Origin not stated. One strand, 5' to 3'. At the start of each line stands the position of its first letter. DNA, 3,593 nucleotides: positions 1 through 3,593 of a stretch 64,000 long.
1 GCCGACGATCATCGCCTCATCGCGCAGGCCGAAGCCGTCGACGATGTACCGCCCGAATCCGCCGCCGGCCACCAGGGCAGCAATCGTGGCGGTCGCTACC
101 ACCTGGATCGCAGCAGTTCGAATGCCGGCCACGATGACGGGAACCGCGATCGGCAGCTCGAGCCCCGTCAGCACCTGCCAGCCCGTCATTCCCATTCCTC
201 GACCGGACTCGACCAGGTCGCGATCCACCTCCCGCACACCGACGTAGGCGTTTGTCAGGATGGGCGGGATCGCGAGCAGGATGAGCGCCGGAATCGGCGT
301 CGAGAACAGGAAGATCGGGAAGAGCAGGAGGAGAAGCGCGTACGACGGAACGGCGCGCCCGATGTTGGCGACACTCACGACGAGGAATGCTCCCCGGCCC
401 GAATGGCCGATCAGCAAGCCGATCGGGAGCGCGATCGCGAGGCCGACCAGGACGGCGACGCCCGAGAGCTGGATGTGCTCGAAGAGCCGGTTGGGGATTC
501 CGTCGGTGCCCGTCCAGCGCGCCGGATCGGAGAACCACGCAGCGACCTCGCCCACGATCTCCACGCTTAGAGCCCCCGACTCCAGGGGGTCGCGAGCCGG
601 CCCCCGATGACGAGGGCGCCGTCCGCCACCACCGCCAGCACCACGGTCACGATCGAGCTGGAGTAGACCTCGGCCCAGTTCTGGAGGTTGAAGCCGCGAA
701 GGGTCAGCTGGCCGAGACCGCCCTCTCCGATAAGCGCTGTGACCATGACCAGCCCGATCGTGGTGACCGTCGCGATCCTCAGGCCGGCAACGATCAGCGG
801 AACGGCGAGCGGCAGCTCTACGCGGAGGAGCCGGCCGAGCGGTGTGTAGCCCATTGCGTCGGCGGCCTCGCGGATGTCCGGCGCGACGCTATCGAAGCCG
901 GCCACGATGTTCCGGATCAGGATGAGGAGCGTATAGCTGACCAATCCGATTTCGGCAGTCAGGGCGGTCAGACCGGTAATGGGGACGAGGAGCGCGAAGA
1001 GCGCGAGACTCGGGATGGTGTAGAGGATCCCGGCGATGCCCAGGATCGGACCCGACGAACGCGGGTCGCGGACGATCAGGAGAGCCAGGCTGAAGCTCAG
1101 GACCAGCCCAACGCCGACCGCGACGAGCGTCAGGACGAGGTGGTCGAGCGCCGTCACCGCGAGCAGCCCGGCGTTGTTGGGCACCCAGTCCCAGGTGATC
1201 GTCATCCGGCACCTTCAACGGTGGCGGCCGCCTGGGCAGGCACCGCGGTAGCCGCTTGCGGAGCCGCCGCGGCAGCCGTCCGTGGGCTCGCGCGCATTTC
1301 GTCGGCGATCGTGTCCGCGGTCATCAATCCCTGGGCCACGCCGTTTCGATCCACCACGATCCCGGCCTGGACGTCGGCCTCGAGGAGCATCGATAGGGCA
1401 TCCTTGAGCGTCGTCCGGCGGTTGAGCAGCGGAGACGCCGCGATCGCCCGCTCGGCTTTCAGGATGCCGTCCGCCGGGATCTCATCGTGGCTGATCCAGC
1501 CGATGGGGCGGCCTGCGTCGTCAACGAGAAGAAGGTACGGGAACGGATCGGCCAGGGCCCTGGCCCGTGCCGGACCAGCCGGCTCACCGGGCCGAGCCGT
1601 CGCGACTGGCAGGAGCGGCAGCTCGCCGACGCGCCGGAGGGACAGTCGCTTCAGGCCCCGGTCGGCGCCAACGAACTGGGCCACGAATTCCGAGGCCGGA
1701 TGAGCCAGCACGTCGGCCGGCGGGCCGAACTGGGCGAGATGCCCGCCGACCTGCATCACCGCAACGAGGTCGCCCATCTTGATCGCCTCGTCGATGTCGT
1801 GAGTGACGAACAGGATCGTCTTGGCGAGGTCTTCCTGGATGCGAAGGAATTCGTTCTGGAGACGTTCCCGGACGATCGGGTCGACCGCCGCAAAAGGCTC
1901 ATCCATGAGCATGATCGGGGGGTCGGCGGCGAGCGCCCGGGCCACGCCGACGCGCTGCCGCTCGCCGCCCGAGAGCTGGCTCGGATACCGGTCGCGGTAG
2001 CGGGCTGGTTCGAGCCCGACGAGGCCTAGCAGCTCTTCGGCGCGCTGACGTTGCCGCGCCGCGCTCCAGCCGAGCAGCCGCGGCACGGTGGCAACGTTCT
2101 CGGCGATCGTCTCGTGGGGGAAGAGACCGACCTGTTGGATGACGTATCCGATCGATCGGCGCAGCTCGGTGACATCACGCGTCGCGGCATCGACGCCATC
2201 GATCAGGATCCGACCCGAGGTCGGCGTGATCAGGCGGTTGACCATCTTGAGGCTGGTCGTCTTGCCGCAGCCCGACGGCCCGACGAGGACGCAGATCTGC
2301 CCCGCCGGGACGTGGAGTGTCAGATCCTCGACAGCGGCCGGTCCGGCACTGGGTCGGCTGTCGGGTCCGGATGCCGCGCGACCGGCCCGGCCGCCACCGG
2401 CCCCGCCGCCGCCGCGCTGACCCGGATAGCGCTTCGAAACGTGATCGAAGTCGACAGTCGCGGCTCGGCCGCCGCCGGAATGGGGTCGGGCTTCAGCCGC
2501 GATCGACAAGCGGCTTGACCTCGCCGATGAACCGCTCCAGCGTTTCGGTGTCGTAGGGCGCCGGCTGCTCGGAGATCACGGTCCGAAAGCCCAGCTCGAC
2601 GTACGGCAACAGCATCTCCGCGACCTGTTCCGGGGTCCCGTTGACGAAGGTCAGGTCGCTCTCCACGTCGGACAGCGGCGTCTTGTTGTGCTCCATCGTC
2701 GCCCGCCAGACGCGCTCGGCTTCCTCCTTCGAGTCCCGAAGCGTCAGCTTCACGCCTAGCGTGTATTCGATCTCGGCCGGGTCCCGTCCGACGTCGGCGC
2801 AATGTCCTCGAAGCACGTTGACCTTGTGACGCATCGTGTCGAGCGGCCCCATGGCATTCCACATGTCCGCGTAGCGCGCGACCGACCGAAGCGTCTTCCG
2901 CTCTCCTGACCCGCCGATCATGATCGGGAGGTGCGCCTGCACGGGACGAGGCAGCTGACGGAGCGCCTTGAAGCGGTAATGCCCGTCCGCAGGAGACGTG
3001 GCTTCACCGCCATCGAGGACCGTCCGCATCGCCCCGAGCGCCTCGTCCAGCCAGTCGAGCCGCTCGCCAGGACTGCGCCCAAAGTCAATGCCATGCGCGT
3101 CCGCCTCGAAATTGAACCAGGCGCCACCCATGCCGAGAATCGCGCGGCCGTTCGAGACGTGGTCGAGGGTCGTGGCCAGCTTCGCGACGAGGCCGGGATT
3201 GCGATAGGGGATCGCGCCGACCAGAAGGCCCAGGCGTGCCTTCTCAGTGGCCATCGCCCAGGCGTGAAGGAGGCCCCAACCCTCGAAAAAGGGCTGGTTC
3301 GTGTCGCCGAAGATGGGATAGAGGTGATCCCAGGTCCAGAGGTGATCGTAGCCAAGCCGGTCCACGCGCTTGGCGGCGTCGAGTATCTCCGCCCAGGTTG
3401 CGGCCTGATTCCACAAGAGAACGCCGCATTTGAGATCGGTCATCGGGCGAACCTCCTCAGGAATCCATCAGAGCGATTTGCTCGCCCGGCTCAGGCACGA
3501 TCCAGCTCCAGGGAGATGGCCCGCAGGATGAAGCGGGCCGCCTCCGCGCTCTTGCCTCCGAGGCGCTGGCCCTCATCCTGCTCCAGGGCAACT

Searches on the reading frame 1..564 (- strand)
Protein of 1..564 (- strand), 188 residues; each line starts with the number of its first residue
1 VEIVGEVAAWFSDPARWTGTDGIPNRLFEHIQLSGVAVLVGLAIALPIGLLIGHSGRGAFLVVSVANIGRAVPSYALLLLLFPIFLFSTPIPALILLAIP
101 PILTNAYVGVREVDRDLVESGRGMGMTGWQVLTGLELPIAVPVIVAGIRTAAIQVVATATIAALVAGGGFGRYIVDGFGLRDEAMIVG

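Call 83: search_protein_families(library=ncbifam, proteins=[window:1-564:-], max_evalue=0.00001)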
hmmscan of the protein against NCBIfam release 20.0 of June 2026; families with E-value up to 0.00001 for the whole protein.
window:1-564:- (188 aa): 6 families
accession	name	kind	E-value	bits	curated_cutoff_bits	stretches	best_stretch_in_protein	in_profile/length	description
NF008196.0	PRK10952.1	equivalog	4.3e-17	62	439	1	33-182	152-303/356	glycine betaine/L-proline ABC transporter permease ProW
TIGR03416.1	ABC_choXWV_perm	equivalog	1e-14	54.7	363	1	29-179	90-242/267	choline ABC transporter permease subunit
NF008470.0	PRK11365.1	equivalog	9.5e-13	48.1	347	1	25-169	56-207/263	aliphatic sulfonate ABC transporter permease SsuC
NF040733.1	ABC_perm_U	equivalog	2.6e-10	40.2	295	1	38-176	69-210/251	ABC transporter permease subunit SaoP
TIGR01183.1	ntrB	equivalog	3e-09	36.9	209.05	1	24-179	12-174/202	nitrate ABC transporter permease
NF007545.0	PRK10160.1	equivalog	8.2e-07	28.7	342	1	36-167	89-222/275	taurine ABC transporter permease TauC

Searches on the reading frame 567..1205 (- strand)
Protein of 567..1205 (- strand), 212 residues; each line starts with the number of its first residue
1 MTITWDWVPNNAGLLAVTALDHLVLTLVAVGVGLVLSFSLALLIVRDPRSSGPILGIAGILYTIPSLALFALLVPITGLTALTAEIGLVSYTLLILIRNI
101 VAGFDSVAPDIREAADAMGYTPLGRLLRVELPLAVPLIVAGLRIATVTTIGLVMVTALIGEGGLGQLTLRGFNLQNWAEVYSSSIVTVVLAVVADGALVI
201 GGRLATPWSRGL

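Call 83: search_protein_families(library=ncbifam, proteins=[window:567-1205:-], max_evalue=0.00001)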
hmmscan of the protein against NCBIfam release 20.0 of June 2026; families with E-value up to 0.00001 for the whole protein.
window:567-1205:- (212 aa): 6 families
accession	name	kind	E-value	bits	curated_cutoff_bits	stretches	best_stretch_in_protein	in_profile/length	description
TIGR03416.1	ABC_choXWV_perm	equivalog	8.9e-17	61.4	363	1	20-195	89-264/267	choline ABC transporter permease subunit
NF008196.0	PRK10952.1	equivalog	2.5e-13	49.6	439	1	22-195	149-322/356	glycine betaine/L-proline ABC transporter permease ProW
TIGR01097.1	PhnE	equivalog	2.2e-07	30.6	216.7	1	14-195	60-241/252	phosphonate ABC transporter, permease protein PhnE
TIGR01581.1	Mo_ABC_porter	hypoth_equivalog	7.3e-07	28.9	210.3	1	94-189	116-209/225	ABC transporter permease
NF008049.0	PRK10782.1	subfamily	2.7e-06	27.2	212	1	23-192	25-200/217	methionine ABC transporter permease MetI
NF007044.0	PRK09497.1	equivalog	7.9e-06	25.5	348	1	75-162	143-231/285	spermidine/putrescine ABC transporter permease PotB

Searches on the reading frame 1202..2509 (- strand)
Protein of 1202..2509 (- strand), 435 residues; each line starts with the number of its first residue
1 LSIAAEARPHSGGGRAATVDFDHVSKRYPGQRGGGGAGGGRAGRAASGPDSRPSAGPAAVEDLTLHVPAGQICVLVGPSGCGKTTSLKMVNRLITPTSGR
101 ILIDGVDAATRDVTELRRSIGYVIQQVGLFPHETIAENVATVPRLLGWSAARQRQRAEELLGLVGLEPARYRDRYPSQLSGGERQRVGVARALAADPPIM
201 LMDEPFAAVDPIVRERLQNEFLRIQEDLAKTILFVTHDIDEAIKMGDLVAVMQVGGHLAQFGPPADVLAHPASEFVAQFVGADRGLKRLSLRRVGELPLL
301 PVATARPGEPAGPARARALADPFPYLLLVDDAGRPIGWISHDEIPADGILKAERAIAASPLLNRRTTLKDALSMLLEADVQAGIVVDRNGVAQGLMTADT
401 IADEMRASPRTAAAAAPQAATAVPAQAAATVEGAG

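Call 18: search_protein_families(library=pfam, proteins=[window:1202-2509:-], max_evalue=0.00001)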
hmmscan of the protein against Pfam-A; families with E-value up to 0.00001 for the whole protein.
window:1202-2509:- (435 aa): 2 families
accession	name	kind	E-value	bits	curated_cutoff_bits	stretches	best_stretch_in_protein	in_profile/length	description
PF00005.33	ABC_tran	-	9.6e-37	127.1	25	1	61-207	2-137/137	ABC transporter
PF13304.12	AAA_21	-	2.3e-06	28.4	27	0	156-238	220-299/304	AAA domain, putative AbiEii toxin, Type IV TA system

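Call 83: search_protein_families(library=ncbifam, proteins=[window:1202-2509:-], max_evalue=0.00001)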
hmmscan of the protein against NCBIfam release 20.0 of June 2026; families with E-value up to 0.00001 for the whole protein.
window:1202-2509:- (435 aa): 181 families (the best 25 are shown)
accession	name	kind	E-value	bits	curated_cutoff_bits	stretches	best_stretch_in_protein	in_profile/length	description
TIGR01186.1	proV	subfamily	4.4e-94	315.6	326.6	1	58-295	7-245/363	betaine/proline/choline family ABC transporter ATP-binding protein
TIGR03415.1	ABC_choXWV_ATP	equivalog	4.7e-67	226.6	483.75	1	59-283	39-268/382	choline ABC transporter ATP-binding protein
TIGR03265.1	PhnT2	equivalog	1.2e-62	212.2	457.7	1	58-286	18-241/353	putative 2-aminoethylphosphonate ABC transporter ATP-binding protein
TIGR00968.1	3a0106s01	subfamily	8.1e-62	208.8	342.75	1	58-283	14-234/237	sulfate ABC transporter ATP-binding protein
TIGR01187.1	potA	subfamily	1.5e-59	201.7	355.6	1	75-283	1-204/325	polyamine ABC transporter ATP-binding protein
NF007480.0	PRK10070.1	equivalog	1.1e-57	195.7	444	1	59-280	43-265/400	glycine betaine/L-proline ABC transporter ATP-binding protein ProV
NF006987.0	PRK09452.1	equivalog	2.4e-56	191.1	482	1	59-282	32-250/378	spermidine/putrescine ABC transporter ATP-binding protein PotA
NF040840.2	tungstate_WtpC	equivalog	3e-55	187.9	440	1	60-283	16-234/347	tungstate ABC transporter ATP-binding protein WtpC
NF008513.0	PRK11432.1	equivalog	3.3e-54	184.1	496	1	59-282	21-239/351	ferric ABC transporter ATP-binding protein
NF008105.0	PRK10851.1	equivalog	5.7e-53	179.9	502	1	60-282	18-239/362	sulfate/thiosulfate ABC transporter ATP-binding protein CysA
NF043075.1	MMSYN1_0197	equivalog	2.7e-52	177.8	550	1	59-282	17-235/341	spermidine/putrescine ABC transporter ATP-binding protein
NF008653.0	PRK11650.1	subfamily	3.1e-52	177.8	432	1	58-282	18-237/357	sn-glycerol-3-phosphate ABC transporter ATP-binding protein UgpC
NF008621.0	PRK11607.1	equivalog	5.1e-51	173.6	613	1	56-282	31-252/377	putrescine ABC transporter ATP-binding subunit PotG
TIGR03258.1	PhnT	equivalog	7e-51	173.3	499.15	1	59-286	23-246/359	2-aminoethylphosphonate ABC transport system ATP-binding subunit PhnT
TIGR02314.1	ABC_MetN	equivalog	3.8e-48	164.2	499.7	1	59-281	20-242/343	methionine ABC transporter ATP-binding protein MetN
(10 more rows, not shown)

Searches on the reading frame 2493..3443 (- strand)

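Call 18: search_protein_families(library=pfam, proteins=[window:2493-3443:-], max_evalue=0.00001)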
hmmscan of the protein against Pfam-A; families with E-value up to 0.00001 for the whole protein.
window:2493-3443:- (316 aa): 1 family
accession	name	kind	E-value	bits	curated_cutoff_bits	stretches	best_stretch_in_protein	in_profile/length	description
PF00296.26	Bac_luciferase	-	5.8e-46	157.7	27.9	1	15-287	20-313/314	Luciferase-like monooxygenase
